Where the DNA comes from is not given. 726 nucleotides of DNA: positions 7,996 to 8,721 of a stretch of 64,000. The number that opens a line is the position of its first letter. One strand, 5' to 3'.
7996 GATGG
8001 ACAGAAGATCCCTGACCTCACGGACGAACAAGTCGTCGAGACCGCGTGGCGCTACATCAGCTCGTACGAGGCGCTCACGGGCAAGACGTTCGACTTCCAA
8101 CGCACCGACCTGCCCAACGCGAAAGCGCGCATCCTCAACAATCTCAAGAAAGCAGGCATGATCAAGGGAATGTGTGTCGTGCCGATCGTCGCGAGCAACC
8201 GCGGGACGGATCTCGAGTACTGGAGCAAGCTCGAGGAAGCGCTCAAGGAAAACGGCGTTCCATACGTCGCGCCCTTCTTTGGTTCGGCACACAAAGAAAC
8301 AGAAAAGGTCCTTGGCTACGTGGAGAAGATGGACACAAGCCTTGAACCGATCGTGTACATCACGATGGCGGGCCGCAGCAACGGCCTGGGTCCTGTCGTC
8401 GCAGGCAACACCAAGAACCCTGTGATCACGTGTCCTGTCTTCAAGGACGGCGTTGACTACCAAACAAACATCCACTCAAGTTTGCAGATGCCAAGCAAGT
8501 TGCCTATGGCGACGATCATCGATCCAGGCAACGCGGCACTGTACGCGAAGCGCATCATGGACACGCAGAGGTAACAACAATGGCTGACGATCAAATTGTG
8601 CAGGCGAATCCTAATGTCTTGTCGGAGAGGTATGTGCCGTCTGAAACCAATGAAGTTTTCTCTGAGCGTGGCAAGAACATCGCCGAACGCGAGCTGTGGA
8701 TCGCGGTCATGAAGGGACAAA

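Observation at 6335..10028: Lower-GC purine biosynthesis cluster with a PAICS-like PurC-PurE fusion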

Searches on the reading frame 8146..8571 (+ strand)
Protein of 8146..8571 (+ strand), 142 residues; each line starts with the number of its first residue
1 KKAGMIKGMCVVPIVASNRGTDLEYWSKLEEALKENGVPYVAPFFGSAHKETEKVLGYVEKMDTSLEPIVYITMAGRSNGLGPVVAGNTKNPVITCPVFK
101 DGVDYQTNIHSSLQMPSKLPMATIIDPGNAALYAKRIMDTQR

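Call 22: search_protein_representatives(protein=window:8146-8571:+)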
Query: 142 residues. Proteins with E-value up to 0.001 (for the whole library): 593; up to 1e-10: 202; up to 1e-30: 4. The best 150 are listed.
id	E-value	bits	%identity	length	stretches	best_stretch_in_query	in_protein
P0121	3.1e-89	312.1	100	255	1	1-142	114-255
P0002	1.9e-51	189.7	67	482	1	2-141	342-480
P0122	1.2e-35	138.6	56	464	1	8-141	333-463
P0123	4.0e-31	123.9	52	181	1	7-141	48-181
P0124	1.3e-29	119.1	50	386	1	1-138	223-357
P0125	4.0e-27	111.0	47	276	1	7-138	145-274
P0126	1.5e-26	109.1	47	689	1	7-138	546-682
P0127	1.5e-25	105.8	48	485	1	15-138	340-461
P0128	2.7e-25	105.0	47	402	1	19-137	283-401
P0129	3.4e-25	104.7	47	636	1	14-139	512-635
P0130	2.0e-24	102.2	48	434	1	23-139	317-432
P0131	3.9e-24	101.3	48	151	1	11-138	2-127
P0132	4.8e-24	101.0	47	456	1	2-135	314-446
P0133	7.3e-24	100.4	45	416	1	9-137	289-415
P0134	7.9e-24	100.3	49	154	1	12-139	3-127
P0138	1.6e-22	96.0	46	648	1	9-138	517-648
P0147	9.5e-22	93.5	43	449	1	4-139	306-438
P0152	2.2e-21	92.4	44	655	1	10-138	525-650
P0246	2.7e-15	72.6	42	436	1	18-140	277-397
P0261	8.4e-14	67.8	41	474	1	21-138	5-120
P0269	3.1e-13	65.9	37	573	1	9-138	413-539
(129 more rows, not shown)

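Call 24: search_protein_families(library=pfam, proteins=[P0126, P0129, P0138, P0152, P0122, P0127, P0147, P0246, P0261, P0269], max_evalue=0.001)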
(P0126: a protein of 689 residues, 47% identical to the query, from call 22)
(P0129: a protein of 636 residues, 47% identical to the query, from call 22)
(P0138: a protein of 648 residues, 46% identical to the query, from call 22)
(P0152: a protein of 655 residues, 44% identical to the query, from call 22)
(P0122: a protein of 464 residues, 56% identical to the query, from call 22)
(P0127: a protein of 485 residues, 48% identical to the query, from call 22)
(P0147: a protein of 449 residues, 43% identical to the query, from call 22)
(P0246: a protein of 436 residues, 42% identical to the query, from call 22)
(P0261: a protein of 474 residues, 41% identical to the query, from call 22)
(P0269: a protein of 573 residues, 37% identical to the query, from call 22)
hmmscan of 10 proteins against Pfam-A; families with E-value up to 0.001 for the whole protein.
P0126 (689 aa): 3 families
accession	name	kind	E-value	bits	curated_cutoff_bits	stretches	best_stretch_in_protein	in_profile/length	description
PF01259.24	SAICAR_synt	-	5.1e-61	206.8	20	1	224-472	3-222/233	SAICAR synthetase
PF00551.24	Formyl_trans_N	-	4.6e-35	121.4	26.1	1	10-165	3-151/181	Formyl transferase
PF00731.26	AIRC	-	2.5e-27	95.7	30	1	551-687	2-132/148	AIR carboxylase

P0129 (636 aa): 3 families
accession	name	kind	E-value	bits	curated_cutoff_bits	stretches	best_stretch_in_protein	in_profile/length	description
PF01259.24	SAICAR_synt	-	3.8e-65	220.3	20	1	207-452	3-230/233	SAICAR synthetase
PF00551.24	Formyl_trans_N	-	1.6e-43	149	26.1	1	11-200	2-181/181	Formyl transferase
PF00731.26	AIRC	-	7.4e-30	103.9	30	1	509-634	1-127/148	AIR carboxylase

P0138 (648 aa): 3 families
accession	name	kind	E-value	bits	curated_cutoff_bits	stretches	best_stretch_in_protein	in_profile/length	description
PF01259.24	SAICAR_synt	-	5.7e-61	206.7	20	1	210-450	2-220/233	SAICAR synthetase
PF00551.24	Formyl_trans_N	-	6.6e-43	147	26.1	1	6-192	1-181/181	Formyl transferase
PF00731.26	AIRC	-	1.9e-28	99.3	30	1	520-648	3-127/148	AIR carboxylase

P0152 (655 aa): 3 families
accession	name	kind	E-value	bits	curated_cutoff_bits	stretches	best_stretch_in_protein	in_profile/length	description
PF01259.24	SAICAR_synt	-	1.4e-64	218.5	20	1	208-449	2-223/233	SAICAR synthetase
PF00551.24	Formyl_trans_N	-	1.5e-47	162.1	26.1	1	4-186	1-180/181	Formyl transferase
PF00731.26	AIRC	-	1.6e-27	96.3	30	1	526-653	2-130/148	AIR carboxylase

P0122 (464 aa): 2 families
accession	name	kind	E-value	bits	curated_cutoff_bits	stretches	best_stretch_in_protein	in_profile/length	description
PF01259.24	SAICAR_synt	-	1e-48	166.6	20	1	28-273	1-228/233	SAICAR synthetase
PF00731.26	AIRC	-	9.8e-27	93.7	30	1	335-462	2-129/148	AIR carboxylase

P0127 (485 aa): 2 families
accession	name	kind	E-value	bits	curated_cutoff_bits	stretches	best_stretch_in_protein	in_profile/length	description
PF01259.24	SAICAR_synt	-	1.3e-59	202.2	20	1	43-274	3-221/233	SAICAR synthetase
PF00731.26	AIRC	-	9.9e-35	119.7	30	1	337-475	2-141/148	AIR carboxylase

P0147 (449 aa): 2 families
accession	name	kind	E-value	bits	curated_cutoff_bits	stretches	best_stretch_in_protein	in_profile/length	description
PF01259.24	SAICAR_synt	-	1.1e-63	215.5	20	1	21-262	2-227/233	SAICAR synthetase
PF00731.26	AIRC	-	2.1e-27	95.9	30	1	313-447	2-137/148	AIR carboxylase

P0246 (436 aa): 2 families
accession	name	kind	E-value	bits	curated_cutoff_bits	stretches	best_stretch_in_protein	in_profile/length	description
PF01259.24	SAICAR_synt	-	8.3e-63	212.7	20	1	19-238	1-217/233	SAICAR synthetase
PF00731.26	AIRC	-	2.7e-36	124.8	30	1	272-411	2-143/148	AIR carboxylase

P0261 (474 aa): 4 families
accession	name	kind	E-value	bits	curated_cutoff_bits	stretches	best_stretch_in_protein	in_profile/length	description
PF00731.26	AIRC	-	2.3e-33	115.3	30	1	1-135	6-142/148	AIR carboxylase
PF23151.1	NuiA_2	-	3e-06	27.9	27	0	177-210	95-129/154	NuiA-like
PF01253.27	SUI1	-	0.00012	22.9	25.5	0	176-208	19-52/77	Translation initiation factor SUI1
PF06386.16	GvpL_GvpF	-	0.00038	21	23.6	0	349-406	85-142/245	Gas vesicle synthesis protein GvpL/GvpF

P0269 (573 aa): 2 families
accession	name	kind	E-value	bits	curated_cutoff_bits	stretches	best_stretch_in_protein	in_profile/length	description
PF01259.24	SAICAR_synt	-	3.2e-66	223.9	20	1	160-386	1-223/233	SAICAR synthetase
PF00731.26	AIRC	-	2.8e-38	131.2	30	1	415-551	1-139/148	AIR carboxylase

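Call 25: list_cluster_members(proteins=[P0126, P0129, P0138, P0122, P0127, P0147, P0246, P0131, P0134, P0121])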
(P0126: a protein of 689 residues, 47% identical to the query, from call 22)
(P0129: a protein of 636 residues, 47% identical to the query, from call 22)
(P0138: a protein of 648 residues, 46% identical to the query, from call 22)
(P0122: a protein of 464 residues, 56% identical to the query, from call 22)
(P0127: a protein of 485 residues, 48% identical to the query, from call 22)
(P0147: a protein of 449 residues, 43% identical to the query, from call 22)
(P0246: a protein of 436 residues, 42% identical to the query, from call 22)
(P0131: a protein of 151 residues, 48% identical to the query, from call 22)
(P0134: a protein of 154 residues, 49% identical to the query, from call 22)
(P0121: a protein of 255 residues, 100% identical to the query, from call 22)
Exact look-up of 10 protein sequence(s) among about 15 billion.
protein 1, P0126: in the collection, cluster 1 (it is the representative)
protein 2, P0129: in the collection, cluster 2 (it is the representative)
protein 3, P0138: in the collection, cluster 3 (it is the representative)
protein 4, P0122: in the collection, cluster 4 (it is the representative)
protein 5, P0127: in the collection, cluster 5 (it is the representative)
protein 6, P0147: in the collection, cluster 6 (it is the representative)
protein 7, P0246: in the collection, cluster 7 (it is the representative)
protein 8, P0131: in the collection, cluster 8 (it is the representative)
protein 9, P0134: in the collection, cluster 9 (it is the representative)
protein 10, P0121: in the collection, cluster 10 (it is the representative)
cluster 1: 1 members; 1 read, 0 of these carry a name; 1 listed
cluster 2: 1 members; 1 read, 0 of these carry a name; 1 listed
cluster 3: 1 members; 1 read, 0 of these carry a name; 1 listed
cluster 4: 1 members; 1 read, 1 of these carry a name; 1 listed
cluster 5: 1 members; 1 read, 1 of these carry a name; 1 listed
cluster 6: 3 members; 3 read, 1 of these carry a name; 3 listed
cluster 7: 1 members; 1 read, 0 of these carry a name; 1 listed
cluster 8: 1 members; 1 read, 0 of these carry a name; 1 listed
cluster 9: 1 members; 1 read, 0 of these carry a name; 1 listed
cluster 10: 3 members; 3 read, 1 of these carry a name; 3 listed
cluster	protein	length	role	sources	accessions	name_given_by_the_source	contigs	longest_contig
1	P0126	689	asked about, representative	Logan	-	-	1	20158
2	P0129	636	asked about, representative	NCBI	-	-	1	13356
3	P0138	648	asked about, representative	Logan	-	-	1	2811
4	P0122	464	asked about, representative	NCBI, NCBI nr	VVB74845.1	Phosphoribosylaminoimidazole-succinocarboxamide synthase [Candidatus Tiddalikarchaeum ...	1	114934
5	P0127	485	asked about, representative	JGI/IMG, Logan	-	phosphoribosylaminoimidazole-succinocarboxamide synthase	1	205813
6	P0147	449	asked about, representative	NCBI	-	-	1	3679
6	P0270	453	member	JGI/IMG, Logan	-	phosphoribosylaminoimidazole-succinocarboxamide synthase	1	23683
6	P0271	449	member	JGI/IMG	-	-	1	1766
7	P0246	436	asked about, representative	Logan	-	-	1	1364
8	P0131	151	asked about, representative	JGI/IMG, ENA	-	-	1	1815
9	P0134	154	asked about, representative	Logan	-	-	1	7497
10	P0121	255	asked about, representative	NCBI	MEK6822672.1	MAG: AIR carboxylase family protein, partial [Nanoarchaeota archaeon]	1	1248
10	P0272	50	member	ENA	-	-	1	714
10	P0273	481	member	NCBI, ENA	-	-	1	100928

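Call 61: search_solved_structures(query=window:8146-8571:+, max_evalue=0.001, show_alignments=5)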
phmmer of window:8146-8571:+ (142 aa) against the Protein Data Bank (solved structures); distinct sequences matched with E-value up to 0.001: 19.
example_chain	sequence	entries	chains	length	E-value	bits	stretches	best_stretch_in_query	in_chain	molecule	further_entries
4ja0_A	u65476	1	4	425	1.2e-19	73.7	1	19-140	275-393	Phosphoribosylaminoimidazole carboxylase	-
3rg8_A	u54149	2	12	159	1.9e-18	69.9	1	14-138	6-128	Phosphoribosylaminoimidazole carboxylase, PurE protein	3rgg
5c5d_A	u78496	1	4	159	6.8e-18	68.1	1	14-138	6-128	phosphoribosylaminoimidazole carboxylase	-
2h31_A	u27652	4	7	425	1.1e-16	64.1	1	10-138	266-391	Multifunctional protein ADE2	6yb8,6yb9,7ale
2ywx_A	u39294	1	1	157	2.5e-08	37.1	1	20-138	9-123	Phosphoribosylaminoimidazole carboxylase catalytic subunit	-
4grd_A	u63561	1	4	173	3.3e-08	36.7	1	22-138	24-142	Phosphoribosylaminoimidazole carboxylase catalytic subunit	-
3trh_A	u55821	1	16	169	1.4e-06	31.4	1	21-137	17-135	Phosphoribosylaminoimidazole carboxylase carboxyltransferase subunit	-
3oow_A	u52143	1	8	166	1.9e-06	31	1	26-138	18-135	Phosphoribosylaminoimidazole carboxylase,catalytic subunit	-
3opq_A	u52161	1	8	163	1.9e-06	30.9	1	26-138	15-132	Phosphoribosylaminoimidazole carboxylase,catalytic subunit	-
1o4v_A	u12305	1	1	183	3e-06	30.3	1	19-137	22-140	phosphoribosylaminoimidazole mutase PurE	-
6o55_A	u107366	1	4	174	2.1e-05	27.6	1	37-136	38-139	N5-carboxyaminoimidazole ribonucleotide mutase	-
3lp6_A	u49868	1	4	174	2.5e-05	27.4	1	29-138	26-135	Phosphoribosylaminoimidazole carboxylase catalytic subunit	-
4ay3_A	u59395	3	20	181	6.2e-05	26.1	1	22-126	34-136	N5-CARBOXYAMINOIMIDAZOLE RIBONUCLEOTIDE MUTASE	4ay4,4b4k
1xmp_A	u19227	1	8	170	6.5e-05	26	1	22-126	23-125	phosphoribosylaminoimidazole carboxylase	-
1d7a_A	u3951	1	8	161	7.3e-05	25.8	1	38-140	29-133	PHOSPHORIBOSYLAMINOIMIDAZOLE CARBOXYLASE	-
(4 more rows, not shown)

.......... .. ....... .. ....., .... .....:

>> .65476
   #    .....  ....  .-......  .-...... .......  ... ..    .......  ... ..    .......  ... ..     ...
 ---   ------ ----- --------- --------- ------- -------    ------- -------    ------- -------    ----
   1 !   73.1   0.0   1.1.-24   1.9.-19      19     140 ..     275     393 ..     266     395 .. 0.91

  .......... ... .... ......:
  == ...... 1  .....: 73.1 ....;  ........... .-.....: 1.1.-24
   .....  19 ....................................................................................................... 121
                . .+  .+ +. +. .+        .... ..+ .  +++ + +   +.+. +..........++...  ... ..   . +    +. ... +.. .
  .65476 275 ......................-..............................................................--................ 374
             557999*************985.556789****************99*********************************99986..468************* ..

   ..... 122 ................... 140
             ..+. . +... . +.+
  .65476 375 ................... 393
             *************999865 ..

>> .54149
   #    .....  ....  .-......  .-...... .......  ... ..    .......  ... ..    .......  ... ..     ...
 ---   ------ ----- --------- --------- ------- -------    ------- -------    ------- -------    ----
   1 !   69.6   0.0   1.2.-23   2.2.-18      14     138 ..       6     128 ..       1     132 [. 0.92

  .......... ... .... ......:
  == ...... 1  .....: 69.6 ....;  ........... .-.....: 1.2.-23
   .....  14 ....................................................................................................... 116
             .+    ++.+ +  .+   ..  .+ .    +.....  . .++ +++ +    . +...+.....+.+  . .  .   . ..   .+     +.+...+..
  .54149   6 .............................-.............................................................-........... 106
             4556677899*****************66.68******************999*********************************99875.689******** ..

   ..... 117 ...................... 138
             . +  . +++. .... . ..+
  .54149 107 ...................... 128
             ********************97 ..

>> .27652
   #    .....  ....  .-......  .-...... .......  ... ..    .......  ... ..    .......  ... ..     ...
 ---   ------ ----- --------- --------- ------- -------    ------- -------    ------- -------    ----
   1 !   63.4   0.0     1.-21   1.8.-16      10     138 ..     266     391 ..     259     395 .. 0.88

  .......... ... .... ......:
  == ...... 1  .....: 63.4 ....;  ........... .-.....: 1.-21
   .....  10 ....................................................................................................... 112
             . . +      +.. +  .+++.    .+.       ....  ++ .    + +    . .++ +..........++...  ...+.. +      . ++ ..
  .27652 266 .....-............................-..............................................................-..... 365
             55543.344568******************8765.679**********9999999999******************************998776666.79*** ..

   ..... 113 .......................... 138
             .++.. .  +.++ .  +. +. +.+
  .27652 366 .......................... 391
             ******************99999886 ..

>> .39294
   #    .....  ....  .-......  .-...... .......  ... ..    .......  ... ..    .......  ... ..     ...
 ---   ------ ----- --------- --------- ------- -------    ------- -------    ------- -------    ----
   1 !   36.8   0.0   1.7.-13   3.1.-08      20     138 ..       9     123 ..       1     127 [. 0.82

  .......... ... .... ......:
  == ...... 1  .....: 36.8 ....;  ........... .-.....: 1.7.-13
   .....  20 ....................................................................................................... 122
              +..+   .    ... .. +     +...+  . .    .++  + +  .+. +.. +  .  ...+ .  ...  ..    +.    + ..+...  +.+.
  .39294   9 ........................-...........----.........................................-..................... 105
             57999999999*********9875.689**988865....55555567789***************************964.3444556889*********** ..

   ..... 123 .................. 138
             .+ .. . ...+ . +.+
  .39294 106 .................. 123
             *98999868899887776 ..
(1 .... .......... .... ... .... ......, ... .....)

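Call 64: search_solved_structures(query=P0246, max_evalue=1e-10)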
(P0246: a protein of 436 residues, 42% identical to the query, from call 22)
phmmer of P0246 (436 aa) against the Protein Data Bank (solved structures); distinct sequences matched with E-value up to 1e-10: 15.
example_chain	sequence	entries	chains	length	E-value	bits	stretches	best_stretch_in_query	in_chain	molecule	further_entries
2h31_A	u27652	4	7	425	9.5e-148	495.8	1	18-426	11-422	Multifunctional protein ADE2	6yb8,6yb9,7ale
4ja0_A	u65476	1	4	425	3.6e-129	434.6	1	18-427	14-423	Phosphoribosylaminoimidazole carboxylase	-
3nua_A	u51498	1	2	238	1.3e-39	139.4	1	14-241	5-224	Phosphoribosylaminoimidazole-succinocarboxamide synthase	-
2ywv_A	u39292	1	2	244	4.5e-33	117.9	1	16-244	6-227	Phosphoribosylaminoimidazole succinocarboxamide synthetase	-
2yzl_A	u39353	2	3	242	9.4e-33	116.8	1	13-240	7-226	Phosphoribosylaminoimidazole-succinocarboxamide synthase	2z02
4fe2_A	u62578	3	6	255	2.9e-31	111.9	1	20-239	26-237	Phosphoribosylaminoimidazole-succinocarboxamide synthase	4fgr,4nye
3kre_A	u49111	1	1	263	1.5e-29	106.3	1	14-239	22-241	Phosphoribosylaminoimidazole-succinocarboxamide synthase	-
3u54_A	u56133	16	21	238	1.9e-29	105.9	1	16-237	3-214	Phosphoribosylaminoimidazole-succinocarboxamide synthase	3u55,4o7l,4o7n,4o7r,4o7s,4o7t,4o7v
2gqr_A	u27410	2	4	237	2.6e-26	95.6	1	16-237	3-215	Phosphoribosylaminoimidazole-succinocarboxamide synthase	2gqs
3rg8_A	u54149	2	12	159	3.6e-24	88.5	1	272-424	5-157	Phosphoribosylaminoimidazole carboxylase, PurE protein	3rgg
5c5d_A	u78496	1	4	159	1.3e-23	86.7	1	272-424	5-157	phosphoribosylaminoimidazole carboxylase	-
1kut_A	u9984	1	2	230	3.7e-19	72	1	22-237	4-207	Phosphoribosylaminoimidazole-succinocarboxamide synthase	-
3trh_A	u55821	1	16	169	2e-14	56.4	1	272-425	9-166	Phosphoribosylaminoimidazole carboxylase carboxyltransferase subunit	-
2ywx_A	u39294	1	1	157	2e-12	49.8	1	272-425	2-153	Phosphoribosylaminoimidazole carboxylase catalytic subunit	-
3kuu_A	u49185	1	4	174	9.2e-11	44.3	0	271-419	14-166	Phosphoribosylaminoimidazole carboxylase catalytic subunit PurE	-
